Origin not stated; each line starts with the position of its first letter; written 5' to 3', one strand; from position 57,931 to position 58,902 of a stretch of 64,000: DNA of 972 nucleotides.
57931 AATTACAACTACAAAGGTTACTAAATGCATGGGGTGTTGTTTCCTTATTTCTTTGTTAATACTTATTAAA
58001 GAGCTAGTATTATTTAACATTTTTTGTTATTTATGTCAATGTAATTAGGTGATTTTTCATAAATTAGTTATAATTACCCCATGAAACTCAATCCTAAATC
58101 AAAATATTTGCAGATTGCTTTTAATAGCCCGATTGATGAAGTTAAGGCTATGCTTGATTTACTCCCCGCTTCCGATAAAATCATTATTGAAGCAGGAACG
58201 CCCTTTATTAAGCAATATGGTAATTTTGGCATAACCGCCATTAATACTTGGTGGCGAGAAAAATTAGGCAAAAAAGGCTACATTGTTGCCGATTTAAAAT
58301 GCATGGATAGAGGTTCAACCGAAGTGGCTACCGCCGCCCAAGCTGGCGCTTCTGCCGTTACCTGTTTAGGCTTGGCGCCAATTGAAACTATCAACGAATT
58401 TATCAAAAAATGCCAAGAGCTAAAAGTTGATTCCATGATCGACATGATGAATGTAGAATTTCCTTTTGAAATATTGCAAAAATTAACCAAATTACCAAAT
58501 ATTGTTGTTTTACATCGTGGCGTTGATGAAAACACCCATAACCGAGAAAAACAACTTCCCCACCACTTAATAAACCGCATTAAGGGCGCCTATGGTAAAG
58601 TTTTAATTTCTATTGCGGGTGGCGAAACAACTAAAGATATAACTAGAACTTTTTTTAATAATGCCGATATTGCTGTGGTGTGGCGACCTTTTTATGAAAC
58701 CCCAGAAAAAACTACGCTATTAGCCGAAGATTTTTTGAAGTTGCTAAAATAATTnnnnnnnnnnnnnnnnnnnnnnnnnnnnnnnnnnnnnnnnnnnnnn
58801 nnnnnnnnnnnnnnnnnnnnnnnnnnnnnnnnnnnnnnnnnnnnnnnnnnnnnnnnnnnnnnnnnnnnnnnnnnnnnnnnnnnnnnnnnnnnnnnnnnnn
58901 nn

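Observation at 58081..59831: Tandem HPS/KGPDC-like paralogs, one membrane-anchored, both with the beta-1 Asp replaced by Asn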

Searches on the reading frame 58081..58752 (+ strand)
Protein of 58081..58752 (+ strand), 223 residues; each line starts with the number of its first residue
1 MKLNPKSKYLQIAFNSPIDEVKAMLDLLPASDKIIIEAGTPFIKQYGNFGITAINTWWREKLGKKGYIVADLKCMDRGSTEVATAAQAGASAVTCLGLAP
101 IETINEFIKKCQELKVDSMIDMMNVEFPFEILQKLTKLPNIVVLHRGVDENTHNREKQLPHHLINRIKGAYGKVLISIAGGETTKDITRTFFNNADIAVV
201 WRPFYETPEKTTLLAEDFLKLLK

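Call 3: search_protein_families(library=pfam, proteins=[window:58081-58752:+], max_evalue=0.1)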
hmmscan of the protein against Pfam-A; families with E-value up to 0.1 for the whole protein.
window:58081-58752:+ (223 aa): 1 family
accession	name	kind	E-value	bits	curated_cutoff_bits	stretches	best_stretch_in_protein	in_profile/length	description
PF00215.30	OMPdecase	-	9.9e-18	65.3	27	1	9-210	2-214/221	Orotidine 5'-phosphate decarboxylase / HUMPS family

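Call 4: search_protein_families(library=ncbifam, proteins=[window:58081-58752:+], max_evalue=0.1)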
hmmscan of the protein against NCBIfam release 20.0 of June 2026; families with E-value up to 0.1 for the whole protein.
window:58081-58752:+ (223 aa): 6 families
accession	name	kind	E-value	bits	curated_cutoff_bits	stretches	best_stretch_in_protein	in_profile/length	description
NF009833.0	PRK13307.1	equivalog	4.1e-49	167.5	274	1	7-221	172-378/392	bifunctional 5,6,7,8-tetrahydromethanopterin hydro-lyase/3-hexulose-6-phosphate synthase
TIGR03128.2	RuMP_HxlA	equivalog_domain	3e-27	95.6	200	1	35-200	26-184/205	3-hexulose-6-phosphate synthase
NF041755.1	RuMP_HxlAB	equivalog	6.4e-26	91.2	500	1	10-207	6-196/391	bifunctional 3-hexulose-6-phosphate synthase/6-phospho-3-hexuloisomerase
NF005442.0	PRK07028.1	equivalog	8.6e-22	77.3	593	1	35-202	32-191/430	bifunctional hexulose-6-phosphate synthase/ribonuclease regulator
NF009832.1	PRK13306.1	subfamily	4.8e-11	42.5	250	1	10-198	5-185/215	3-dehydro-L-gulonate-6-phosphate decarboxylase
NF009831.0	PRK13305.1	equivalog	1.4e-08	34.4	294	1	32-194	27-182/220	3-keto-L-gulonate-6-phosphate decarboxylase UlaD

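Call 5: search_solved_structures(query=window:58081-58752:+, max_evalue=1, show_alignments=3)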
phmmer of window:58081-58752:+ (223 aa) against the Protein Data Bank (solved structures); distinct sequences matched with E-value up to 1: 7.
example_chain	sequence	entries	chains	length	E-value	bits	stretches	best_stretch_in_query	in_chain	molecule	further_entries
9lj9_B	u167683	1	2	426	3.3e-14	56.1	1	34-204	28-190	3-hexulose-6-phosphate synthase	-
3ajx_A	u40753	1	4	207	8.5e-12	48.2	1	30-207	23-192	3-hexulose-6-phosphate synthase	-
3f4w_A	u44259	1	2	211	1.5e-11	47.5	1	19-200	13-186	Putative hexulose 6 phosphate synthase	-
3exr_A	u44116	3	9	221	0.00016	24.5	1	32-117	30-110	RmpD (Hexulose-6-phosphate synthase)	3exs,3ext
8k7o_A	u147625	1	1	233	0.098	15.3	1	67-153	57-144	De novo design protein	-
8kdq_A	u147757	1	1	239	0.1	15.3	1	67-153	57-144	De novo design protein -T03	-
1xbx_A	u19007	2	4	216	0.61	12.7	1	26-152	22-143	3-keto-L-gulonate 6-phosphate decarboxylase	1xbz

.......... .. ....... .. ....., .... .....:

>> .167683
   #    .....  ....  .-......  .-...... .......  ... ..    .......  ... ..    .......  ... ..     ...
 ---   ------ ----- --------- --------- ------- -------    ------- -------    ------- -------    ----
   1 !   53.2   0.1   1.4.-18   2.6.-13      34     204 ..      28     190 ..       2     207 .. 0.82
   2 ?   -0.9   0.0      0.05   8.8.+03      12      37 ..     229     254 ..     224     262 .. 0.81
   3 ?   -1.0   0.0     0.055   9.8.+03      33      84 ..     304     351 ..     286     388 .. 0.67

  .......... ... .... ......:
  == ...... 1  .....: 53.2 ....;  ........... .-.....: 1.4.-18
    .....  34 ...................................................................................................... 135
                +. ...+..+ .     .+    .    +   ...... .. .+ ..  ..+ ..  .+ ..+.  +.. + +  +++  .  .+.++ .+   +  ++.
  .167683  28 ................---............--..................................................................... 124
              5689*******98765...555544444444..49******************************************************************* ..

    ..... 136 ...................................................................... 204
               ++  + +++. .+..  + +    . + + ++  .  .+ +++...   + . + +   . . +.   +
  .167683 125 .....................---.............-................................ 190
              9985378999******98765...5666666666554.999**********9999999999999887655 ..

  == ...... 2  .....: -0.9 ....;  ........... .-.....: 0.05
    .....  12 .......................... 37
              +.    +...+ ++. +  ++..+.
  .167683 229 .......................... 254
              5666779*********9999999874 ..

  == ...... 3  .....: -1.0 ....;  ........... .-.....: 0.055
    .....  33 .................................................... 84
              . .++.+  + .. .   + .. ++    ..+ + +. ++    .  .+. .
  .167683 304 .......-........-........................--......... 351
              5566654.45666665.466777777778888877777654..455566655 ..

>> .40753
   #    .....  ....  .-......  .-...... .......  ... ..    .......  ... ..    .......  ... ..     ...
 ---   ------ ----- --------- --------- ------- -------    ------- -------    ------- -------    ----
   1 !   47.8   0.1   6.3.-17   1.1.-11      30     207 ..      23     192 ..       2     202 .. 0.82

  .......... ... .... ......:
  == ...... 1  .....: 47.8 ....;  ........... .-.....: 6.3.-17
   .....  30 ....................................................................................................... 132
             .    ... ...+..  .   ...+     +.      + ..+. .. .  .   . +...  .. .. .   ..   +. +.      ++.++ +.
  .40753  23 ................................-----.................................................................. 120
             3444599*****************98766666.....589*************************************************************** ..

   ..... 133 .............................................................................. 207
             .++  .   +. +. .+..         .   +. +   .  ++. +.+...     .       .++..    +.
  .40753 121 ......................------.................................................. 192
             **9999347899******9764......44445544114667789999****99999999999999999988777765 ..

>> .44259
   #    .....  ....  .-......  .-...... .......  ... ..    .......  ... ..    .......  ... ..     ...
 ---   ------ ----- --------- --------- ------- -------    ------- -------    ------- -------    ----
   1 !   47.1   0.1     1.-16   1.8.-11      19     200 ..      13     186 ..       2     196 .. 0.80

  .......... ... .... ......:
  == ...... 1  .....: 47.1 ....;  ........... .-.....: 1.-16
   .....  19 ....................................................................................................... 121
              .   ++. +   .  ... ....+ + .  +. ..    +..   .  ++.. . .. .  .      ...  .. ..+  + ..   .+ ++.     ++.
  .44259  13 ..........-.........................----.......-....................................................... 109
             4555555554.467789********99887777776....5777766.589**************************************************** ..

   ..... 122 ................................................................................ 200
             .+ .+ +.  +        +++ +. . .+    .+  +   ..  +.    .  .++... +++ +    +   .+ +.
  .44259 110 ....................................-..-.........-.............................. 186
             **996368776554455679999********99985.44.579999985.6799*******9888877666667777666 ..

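Call 10: find_homologous_proteins(query=window:58081-58752:+)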
Query window:58081-58752:+ (223 aa): 2245 proteins with E <= 0.001 among 2857 candidates; the best 120 are listed.
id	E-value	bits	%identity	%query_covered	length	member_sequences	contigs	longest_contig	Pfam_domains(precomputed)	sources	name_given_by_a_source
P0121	6.9e-145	498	100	100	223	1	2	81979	PF00215.31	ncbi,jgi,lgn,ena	ncbi:MAG: orotidine 5'-phosphate decarboxylase / HUMPS family protein [bacterium]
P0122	5.1e-107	374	74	100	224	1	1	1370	PF00215.31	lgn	-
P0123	2.1e-104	366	72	100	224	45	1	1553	PF00215.31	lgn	-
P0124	2.9e-104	365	71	100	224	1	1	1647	PF00215.31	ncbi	-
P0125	7.3e-104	364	72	99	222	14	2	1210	PF00215.31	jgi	-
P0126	1.2e-103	363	71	99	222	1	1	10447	PF00215.31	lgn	-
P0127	1.4e-103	363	71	99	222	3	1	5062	PF00215.31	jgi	-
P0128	2.7e-103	362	70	100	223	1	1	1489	PF00215.31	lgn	-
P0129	2.9e-103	362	71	99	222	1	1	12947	PF00215.31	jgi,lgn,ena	-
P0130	3.7e-103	362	72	99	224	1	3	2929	PF00215.31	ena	-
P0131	5.2e-103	361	72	99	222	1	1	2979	PF00215.31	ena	-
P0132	1.3e-102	360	72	99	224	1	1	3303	PF00215.31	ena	-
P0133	1.5e-102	360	71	99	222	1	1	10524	PF00215.31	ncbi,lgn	-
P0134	1.5e-102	360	72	99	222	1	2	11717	PF00215.31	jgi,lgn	jgi:bifunctional enzyme Fae/Hps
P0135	1.6e-102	360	72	99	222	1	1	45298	PF00215.31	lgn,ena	-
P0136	1.9e-102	359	70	99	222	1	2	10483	PF00215.31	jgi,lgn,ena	-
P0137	4.9e-102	358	71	99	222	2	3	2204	PF00215.31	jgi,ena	-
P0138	5.0e-102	358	71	99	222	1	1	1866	PF00215.31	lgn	-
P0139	7.0e-102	357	71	99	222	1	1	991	PF00215.31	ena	-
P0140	7.1e-102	357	71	99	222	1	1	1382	PF00215.31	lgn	-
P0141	7.1e-102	357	72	99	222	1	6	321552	PF00215.31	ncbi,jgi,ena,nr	ncbi:hypothetical protein COU74_05375 [Candidatus Peregrinibacteria bacterium CG10_big_fil_rev_8_21_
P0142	9.7e-102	357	70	99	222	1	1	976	PF00215.31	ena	-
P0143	1.0e-101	357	70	100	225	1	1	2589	PF00215.31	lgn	-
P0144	1.2e-101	357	70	99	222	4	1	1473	PF00215.31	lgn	-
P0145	1.3e-101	357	71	99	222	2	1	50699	PF00215.31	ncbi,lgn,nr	ncbi:MAG: orotidine 5'-phosphate decarboxylase [Candidatus Parcubacteria bacterium]|nr:orotidine 5'-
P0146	1.3e-101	357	71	99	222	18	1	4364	PF00215.31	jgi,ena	jgi:bifunctional enzyme Fae/Hps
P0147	1.4e-101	356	71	97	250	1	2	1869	PF00215.31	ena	-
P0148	1.4e-101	356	71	99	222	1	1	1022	PF00215.31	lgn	-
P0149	1.4e-101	356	72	99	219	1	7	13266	PF00215.31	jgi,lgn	-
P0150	1.8e-101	356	72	99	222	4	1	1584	PF00215.31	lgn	-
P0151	1.8e-101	356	71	99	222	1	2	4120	PF00215.31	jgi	jgi:bifunctional enzyme Fae/Hps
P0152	2.2e-101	356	71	99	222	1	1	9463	PF00215.31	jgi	-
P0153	2.5e-101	356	70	99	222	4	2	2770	PF00215.31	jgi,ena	-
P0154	2.5e-101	356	70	99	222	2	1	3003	PF00215.31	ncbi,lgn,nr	ncbi:orotidine 5'-phosphate decarboxylase [Patescibacteria group bacterium]|nr:orotidine 5'-phosphat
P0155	2.5e-101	356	71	99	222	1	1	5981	PF00215.31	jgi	-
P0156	2.6e-101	356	71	99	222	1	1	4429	PF00215.31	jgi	jgi:bifunctional enzyme Fae/Hps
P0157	2.6e-101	356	71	99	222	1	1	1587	PF00215.31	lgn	-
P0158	3.5e-101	355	72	99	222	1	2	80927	PF00215.31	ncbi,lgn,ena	-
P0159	3.5e-101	355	70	99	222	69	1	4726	PF00215.31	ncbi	-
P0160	6.4e-101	354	69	99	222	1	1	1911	PF00215.31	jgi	jgi:bifunctional enzyme Fae/Hps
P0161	6.7e-101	354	70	99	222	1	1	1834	PF00215.31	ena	-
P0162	6.8e-101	354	70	99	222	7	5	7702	PF00215.31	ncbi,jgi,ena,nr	ncbi:MAG TPA: orotidine 5'-phosphate decarboxylase [bacterium]|nr:orotidine 5'-phosphate decarboxyla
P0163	8.0e-101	354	71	99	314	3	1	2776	PF00215.31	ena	-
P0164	1.1e-100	354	71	99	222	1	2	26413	PF00215.31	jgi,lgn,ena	jgi:bifunctional enzyme Fae/Hps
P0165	1.2e-100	353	69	99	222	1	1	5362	PF00215.31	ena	-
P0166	1.2e-100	353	70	99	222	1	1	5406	PF00215.31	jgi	jgi:bifunctional enzyme Fae/Hps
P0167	1.7e-100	353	70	99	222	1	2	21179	PF00215.31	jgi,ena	-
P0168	2.1e-100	353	70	99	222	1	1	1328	PF00215.31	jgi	-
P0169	2.3e-100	353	69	99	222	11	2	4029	PF00215.31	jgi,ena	-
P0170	2.4e-100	352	69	99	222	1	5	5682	PF00215.31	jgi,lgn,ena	-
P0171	3.3e-100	352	70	99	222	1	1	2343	PF00215.31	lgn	-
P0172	3.3e-100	352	69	99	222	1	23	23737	PF00215.31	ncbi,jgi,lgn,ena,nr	ncbi:MAG: hypothetical protein COZ85_00860 [Candidatus Moranbacteria bacterium CG_4_8_14_3_um_filter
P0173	3.7e-100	352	71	99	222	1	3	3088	PF00215.31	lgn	-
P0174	4.9e-100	351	71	99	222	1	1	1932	PF00215.31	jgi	-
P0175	5.8e-100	351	69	99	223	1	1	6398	PF00215.31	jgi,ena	-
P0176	6.0e-100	351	69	100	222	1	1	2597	PF00215.31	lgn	-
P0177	6.6e-100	351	70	99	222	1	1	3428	PF00215.31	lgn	-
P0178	6.7e-100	351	71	99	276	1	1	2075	PF00215.31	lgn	-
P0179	7.4e-100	351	70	99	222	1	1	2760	PF00215.31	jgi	-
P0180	7.8e-100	351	72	100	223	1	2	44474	PF00215.31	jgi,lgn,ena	-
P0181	7.9e-100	351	71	99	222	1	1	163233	PF00215.31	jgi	-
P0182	8.1e-100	351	71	99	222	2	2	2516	PF00215.31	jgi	jgi:bifunctional enzyme Fae/Hps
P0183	8.8e-100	351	70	99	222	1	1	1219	PF00215.31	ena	-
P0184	1.2e-99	350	71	99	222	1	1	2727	PF00215.31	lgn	-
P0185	1.2e-99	350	71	99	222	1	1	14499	PF00215.31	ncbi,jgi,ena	ncbi:MAG: orotidine 5'-phosphate decarboxylase / HUMPS family protein [Candidatus Paceibacterota bac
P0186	1.4e-99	350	70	99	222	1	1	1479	PF00215.31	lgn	-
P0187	2.0e-99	349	71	99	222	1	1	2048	PF00215.31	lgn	-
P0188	2.2e-99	349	70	99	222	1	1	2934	PF00215.31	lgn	-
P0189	2.3e-99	349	68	99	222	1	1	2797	PF00215.31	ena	-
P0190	2.5e-99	349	67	99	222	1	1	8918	PF00215.31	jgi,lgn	-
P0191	3.4e-99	349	71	99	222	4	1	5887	PF00215.31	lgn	-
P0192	4.5e-99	348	71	100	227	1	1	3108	PF00215.31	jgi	jgi:bifunctional enzyme Fae/Hps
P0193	5.8e-99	348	69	99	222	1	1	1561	PF00215.31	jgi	-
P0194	5.8e-99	348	69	99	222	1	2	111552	PF00215.31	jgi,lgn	-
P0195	6.0e-99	348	67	99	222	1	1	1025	PF00215.31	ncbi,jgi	jgi:bifunctional enzyme Fae/Hps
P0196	7.0e-99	348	68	100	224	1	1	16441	PF00215.31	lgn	-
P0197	7.7e-99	347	71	98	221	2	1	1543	PF00215.31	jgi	jgi:3-keto-L-gulonate-6-phosphate decarboxylase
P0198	1.1e-98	347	69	99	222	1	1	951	PF00215.31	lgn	-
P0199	1.2e-98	347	70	100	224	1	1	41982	PF00215.31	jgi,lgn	jgi:bifunctional enzyme Fae/Hps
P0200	1.2e-98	347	70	99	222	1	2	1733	PF00215.31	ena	-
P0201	1.2e-98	347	68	99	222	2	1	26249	PF00215.31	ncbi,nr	ncbi:orotidine 5'-phosphate decarboxylase [Candidatus Shapirobacteria bacterium]|nr:orotidine 5'-pho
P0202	1.2e-98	347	67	99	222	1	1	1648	PF00215.31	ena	-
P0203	1.3e-98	347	68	99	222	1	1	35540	PF00215.31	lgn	-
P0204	1.4e-98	347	68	99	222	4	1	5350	PF00215.31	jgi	jgi:bifunctional enzyme Fae/Hps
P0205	2.4e-98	346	70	99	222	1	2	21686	PF00215.31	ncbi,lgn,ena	-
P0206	3.1e-98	346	69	99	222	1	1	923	PF00215.31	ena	-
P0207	3.6e-98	345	68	99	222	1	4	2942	PF00215.31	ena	-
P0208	4.0e-98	345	68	99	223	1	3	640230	PF00215.31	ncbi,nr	ncbi:MAG: orotidine 5'-phosphate decarboxylase [Patescibacteria group bacterium]|nr:orotidine 5'-pho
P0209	4.5e-98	345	70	99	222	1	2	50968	PF00215.31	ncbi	ncbi:MAG: orotidine 5'-phosphate decarboxylase / HUMPS family protein [Minisyncoccia bacterium]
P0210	5.0e-98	345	67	99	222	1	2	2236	PF00215.31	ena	-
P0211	5.5e-98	345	69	99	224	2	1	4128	PF00215.31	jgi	jgi:bifunctional enzyme Fae/Hps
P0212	5.5e-98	345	68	99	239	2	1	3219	PF00215.31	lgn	-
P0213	7.0e-98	344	66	99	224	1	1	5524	PF00215.31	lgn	-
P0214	7.2e-98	344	69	99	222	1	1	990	PF00215.31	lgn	-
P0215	9.2e-98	344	70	99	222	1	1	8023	PF00215.31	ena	-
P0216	1.1e-97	344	70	99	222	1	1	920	PF00215.31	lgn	-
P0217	1.2e-97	344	70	100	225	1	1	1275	PF00215.31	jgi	-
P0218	1.4e-97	343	68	99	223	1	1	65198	PF00215.31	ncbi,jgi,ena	ncbi:MAG: orotidine 5'-phosphate decarboxylase / HUMPS family protein [Patescibacteria group bacteri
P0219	1.6e-97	343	68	99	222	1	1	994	PF00215.31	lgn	-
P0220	1.7e-97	343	68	99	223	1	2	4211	PF00215.31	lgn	-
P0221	1.7e-97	343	68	99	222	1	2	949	PF00215.31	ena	-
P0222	1.8e-97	343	67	99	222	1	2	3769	PF00215.31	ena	-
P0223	2.2e-97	343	67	99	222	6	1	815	PF00215.31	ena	-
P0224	2.4e-97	343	69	99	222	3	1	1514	PF00215.31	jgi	-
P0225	3.1e-97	342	67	99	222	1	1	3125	PF00215.31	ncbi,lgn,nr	ncbi:MAG: orotidine 5'-phosphate decarboxylase [Candidatus Vogelbacteria bacterium]|nr:orotidine 5'-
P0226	3.4e-97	342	68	100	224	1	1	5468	PF00215.31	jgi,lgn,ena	-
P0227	4.1e-97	342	67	99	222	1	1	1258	PF00215.31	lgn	-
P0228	4.7e-97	342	71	99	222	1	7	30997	PF00215.31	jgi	jgi:bifunctional enzyme Fae/Hps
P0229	7.5e-97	341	69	100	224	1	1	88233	PF00215.31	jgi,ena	-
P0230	7.9e-97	341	67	99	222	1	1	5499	PF00215.31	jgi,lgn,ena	-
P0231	8.0e-97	341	68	99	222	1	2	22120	PF00215.31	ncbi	ncbi:MAG: orotidine 5'-phosphate decarboxylase / HUMPS family protein [Candidatus Staskawiczbacteria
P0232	1.1e-96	340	70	99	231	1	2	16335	PF00215.31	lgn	-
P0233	1.4e-96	340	68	99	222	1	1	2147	PF00215.31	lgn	-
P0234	1.4e-96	340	67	99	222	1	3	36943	PF00215.31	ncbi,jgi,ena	-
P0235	1.4e-96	340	68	100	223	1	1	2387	PF00215.31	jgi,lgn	jgi:bifunctional enzyme Fae/Hps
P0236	1.7e-96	340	68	99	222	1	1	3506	PF00215.31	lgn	-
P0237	1.9e-96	340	68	99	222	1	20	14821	PF00215.31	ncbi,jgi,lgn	jgi:bifunctional enzyme Fae/Hps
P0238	2.2e-96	339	68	99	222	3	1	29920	PF00215.31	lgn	-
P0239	2.6e-96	339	71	96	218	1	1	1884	PF00215.31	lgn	-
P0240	4.7e-96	338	68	99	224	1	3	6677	PF00215.31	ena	-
